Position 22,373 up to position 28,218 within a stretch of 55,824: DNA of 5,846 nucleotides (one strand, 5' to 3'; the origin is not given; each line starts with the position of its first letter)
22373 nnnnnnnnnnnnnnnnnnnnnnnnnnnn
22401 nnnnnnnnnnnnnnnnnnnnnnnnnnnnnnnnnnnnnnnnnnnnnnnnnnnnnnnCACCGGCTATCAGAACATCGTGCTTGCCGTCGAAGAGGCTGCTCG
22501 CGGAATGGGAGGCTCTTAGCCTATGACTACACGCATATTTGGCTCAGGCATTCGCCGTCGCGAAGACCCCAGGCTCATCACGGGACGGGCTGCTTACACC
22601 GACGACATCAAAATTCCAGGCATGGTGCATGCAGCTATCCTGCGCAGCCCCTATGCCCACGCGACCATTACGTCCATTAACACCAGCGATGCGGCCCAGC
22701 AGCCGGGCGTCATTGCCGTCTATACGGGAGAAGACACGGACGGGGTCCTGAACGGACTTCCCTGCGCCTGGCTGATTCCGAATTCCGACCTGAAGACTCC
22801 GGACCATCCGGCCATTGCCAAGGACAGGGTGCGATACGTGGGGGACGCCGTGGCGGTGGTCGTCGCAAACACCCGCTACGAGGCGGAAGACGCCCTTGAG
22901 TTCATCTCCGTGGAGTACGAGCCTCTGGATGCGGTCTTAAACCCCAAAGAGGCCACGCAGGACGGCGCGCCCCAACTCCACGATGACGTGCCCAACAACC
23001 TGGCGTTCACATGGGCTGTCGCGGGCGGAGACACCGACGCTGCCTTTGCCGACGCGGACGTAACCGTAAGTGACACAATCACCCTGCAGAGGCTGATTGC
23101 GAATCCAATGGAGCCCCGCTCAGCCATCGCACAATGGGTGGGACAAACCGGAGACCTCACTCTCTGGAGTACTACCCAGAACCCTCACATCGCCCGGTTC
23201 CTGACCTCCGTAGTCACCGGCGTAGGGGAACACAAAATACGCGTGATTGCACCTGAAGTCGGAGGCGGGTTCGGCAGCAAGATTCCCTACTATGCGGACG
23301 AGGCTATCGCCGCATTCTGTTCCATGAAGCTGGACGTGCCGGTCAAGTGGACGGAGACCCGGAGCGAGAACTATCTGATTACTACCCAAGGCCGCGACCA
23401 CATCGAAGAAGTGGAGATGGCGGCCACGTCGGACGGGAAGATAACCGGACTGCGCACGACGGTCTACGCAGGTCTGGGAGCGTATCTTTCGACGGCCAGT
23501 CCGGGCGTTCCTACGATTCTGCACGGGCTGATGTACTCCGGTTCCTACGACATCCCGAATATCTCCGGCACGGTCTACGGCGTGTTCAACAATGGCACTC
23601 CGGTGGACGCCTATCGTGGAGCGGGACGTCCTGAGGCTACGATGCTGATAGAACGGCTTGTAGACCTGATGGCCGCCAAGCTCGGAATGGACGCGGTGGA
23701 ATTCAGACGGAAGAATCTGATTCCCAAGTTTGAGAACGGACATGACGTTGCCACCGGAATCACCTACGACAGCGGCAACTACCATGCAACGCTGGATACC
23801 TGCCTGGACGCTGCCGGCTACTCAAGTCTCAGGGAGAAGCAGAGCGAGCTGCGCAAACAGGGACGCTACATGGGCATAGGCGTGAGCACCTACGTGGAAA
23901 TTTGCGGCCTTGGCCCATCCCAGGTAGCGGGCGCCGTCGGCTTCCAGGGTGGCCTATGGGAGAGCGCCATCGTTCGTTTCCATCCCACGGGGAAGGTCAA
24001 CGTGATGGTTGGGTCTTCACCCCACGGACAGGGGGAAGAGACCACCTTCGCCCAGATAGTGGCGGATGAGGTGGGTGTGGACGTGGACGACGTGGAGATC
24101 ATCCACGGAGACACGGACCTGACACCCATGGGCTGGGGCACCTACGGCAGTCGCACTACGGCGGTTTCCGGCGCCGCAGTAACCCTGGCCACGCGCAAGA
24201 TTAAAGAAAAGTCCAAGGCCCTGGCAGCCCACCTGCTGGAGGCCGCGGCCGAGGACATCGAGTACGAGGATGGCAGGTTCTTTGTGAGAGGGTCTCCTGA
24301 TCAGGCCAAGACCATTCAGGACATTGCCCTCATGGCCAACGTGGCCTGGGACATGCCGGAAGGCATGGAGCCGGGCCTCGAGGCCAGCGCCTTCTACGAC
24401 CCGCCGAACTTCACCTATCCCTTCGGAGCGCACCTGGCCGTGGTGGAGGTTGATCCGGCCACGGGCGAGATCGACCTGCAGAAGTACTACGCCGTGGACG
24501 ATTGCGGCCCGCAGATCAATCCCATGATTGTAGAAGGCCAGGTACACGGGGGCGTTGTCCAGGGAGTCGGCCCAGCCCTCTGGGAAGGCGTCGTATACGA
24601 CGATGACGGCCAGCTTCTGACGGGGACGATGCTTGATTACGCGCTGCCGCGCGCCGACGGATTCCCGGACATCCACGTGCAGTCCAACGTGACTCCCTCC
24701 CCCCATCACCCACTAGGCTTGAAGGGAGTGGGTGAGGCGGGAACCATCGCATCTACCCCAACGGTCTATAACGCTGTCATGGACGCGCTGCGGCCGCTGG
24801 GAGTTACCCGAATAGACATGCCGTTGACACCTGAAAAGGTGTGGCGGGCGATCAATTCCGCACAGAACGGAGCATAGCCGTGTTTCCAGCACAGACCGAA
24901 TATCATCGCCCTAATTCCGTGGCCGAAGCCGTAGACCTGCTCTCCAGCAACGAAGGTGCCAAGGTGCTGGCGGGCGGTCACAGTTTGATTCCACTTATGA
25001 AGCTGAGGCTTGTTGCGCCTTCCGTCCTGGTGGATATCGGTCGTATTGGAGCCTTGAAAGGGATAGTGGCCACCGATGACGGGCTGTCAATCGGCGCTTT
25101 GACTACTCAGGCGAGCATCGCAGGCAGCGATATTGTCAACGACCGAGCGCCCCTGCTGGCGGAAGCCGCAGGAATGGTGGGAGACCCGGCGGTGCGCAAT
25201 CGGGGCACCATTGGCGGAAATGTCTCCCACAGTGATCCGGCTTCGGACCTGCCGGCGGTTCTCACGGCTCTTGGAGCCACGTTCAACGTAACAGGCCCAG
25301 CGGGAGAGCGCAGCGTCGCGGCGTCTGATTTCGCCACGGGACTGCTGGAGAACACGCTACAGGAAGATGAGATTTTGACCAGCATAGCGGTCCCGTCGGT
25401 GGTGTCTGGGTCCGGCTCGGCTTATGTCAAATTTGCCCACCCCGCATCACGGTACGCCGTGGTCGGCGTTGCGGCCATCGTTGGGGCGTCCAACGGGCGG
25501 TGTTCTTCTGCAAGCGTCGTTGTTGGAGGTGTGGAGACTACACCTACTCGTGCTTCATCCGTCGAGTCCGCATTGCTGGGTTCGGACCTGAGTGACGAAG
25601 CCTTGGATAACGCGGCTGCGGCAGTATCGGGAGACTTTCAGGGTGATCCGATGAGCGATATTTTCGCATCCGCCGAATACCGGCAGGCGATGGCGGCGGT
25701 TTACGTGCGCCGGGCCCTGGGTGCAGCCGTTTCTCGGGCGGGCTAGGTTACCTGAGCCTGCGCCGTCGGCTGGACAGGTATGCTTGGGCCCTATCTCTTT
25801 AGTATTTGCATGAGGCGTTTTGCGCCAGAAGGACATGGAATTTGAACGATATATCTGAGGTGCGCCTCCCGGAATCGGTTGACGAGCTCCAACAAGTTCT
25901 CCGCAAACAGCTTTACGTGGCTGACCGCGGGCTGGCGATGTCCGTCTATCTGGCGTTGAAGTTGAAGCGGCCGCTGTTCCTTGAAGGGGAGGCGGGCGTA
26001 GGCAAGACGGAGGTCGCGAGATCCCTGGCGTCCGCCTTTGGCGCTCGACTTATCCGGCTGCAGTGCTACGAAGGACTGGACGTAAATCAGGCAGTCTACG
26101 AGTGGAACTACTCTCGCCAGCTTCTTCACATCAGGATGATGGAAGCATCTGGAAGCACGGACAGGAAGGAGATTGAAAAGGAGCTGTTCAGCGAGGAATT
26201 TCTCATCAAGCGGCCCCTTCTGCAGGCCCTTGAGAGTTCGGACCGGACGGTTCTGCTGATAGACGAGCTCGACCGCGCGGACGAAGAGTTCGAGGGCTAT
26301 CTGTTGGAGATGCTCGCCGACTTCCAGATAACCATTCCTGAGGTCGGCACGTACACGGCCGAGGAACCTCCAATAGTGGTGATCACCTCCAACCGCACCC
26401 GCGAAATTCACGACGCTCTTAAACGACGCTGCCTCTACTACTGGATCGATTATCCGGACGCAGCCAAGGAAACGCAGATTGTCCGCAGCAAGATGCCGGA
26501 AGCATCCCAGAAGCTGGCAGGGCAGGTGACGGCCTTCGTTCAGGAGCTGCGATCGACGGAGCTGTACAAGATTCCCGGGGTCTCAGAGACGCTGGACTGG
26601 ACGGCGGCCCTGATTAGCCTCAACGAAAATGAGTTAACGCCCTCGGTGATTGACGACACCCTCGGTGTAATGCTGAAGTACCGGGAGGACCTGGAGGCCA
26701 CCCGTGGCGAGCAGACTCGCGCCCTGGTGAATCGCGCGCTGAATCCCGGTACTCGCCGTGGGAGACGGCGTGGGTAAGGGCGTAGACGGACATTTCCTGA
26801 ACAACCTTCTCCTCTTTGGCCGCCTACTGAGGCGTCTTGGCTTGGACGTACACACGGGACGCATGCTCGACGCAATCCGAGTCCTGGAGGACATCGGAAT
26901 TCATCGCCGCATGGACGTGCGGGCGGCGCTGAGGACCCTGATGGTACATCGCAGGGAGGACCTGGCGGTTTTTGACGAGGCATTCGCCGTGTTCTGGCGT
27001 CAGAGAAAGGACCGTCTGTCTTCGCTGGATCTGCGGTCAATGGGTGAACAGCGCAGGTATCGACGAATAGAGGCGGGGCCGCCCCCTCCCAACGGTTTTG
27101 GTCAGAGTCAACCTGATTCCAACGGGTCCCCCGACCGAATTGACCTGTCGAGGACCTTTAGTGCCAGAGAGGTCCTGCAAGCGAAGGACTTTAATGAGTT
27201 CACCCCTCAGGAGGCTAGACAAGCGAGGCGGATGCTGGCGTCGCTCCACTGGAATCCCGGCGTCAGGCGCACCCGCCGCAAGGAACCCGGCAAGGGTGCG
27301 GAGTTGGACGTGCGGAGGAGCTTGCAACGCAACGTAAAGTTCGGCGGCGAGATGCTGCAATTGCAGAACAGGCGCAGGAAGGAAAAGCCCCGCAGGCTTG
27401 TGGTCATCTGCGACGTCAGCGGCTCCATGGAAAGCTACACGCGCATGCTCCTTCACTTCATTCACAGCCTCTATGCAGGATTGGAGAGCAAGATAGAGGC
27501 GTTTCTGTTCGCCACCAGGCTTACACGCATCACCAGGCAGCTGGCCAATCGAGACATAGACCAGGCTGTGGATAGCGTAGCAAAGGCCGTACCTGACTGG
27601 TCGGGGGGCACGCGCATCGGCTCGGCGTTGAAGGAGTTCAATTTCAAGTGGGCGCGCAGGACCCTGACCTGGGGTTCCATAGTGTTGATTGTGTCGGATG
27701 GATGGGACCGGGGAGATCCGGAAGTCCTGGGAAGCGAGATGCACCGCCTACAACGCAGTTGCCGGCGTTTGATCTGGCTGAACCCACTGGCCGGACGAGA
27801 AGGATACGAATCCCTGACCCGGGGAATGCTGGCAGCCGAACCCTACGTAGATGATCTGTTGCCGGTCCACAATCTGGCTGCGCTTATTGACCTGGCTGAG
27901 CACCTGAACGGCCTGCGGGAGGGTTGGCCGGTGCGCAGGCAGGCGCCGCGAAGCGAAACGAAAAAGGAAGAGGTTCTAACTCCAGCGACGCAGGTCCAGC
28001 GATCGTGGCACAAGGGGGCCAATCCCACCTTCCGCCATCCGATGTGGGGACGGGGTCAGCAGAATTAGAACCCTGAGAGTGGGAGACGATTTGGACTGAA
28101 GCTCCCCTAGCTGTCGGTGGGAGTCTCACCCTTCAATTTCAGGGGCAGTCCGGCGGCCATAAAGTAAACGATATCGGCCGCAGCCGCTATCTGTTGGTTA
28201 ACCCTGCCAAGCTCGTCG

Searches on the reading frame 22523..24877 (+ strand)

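Call 7: search_protein_families(library=pfam, proteins=[window:22523-24877:+], max_evalue=0.001)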
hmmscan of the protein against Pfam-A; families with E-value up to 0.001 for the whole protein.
window:22523-24877:+ (784 aa): 3 families
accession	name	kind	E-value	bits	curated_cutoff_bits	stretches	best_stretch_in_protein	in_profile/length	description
PF20256.3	MoCoBD_2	-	4.7e-94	315.5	27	1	427-715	2-283/283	Molybdopterin cofactor-binding domain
PF02738.23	MoCoBD_1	-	5.7e-80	268.4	27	1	152-399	1-244/244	Molybdopterin cofactor-binding domain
PF01315.27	Ald_Xan_dh_C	-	1.9e-30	105.8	31.3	1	20-135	1-109/110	Aldehyde oxidase and xanthine dehydrogenase, a/b hammerhead domain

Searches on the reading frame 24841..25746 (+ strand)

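Call 10: search_protein_families(library=pfam, proteins=[window:24841-25746:+], max_evalue=0.001)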
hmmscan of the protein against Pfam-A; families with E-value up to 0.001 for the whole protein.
window:24841-25746:+ (301 aa): 2 families
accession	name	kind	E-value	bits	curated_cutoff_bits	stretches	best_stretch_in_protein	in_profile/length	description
PF00941.27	FAD_binding_5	-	7.7e-53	179.2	27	1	18-186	2-169/170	FAD binding domain in molybdopterin dehydrogenase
PF03450.22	CO_deh_flav_C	-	2.3e-20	73.1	25.5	1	194-294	2-100/102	CO dehydrogenase flavoprotein C-terminal domain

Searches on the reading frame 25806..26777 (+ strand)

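Call 10: search_protein_families(library=pfam, proteins=[window:25806-26777:+], max_evalue=0.001)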
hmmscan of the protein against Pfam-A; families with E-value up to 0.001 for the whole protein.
window:25806-26777:+ (323 aa): 8 families
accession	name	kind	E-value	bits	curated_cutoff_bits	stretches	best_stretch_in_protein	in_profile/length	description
PF07728.20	AAA_5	-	1.3e-12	48.4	22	1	56-209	1-139/139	AAA domain (dynein-related subfamily)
PF00004.35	AAA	-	5.3e-10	40.3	21.2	1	58-209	2-123/131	ATPase family associated with various cellular activities (AAA)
PF13401.12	AAA_22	-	1.3e-07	32.4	27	1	54-175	5-116/130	AAA domain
PF07726.17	AAA_3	-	5.1e-07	30.1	27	0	148-197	64-112/131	ATPase family associated with various cellular activities (AAA)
PF13191.12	AAA_16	-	4.3e-06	27.8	32.6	1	55-170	25-155/167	AAA ATPase domain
PF07724.20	AAA_2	-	0.00017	22.1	27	1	59-204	8-132/166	AAA domain (Cdc48 subfamily)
PF12774.13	AAA_6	-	0.00021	20.8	25.2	1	46-95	24-73/327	Hydrolytic ATP binding site of dynein motor region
PF05729.18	NACHT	-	0.00047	20.5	26.7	0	55-79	1-25/167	NACHT domain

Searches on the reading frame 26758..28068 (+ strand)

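Call 10: search_protein_families(library=pfam, proteins=[window:26758-28068:+], max_evalue=0.001)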
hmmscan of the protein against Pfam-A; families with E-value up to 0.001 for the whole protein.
window:26758-28068:+ (436 aa): 2 families
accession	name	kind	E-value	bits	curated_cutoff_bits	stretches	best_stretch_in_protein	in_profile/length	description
PF05762.20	VWA_CoxE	-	8.6e-65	218.7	26.4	1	166-375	11-221/222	VWA domain containing CoxE-like protein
PF13519.12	VWA_2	-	0.00061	20.8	27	0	214-315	1-106/107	von Willebrand factor type A domain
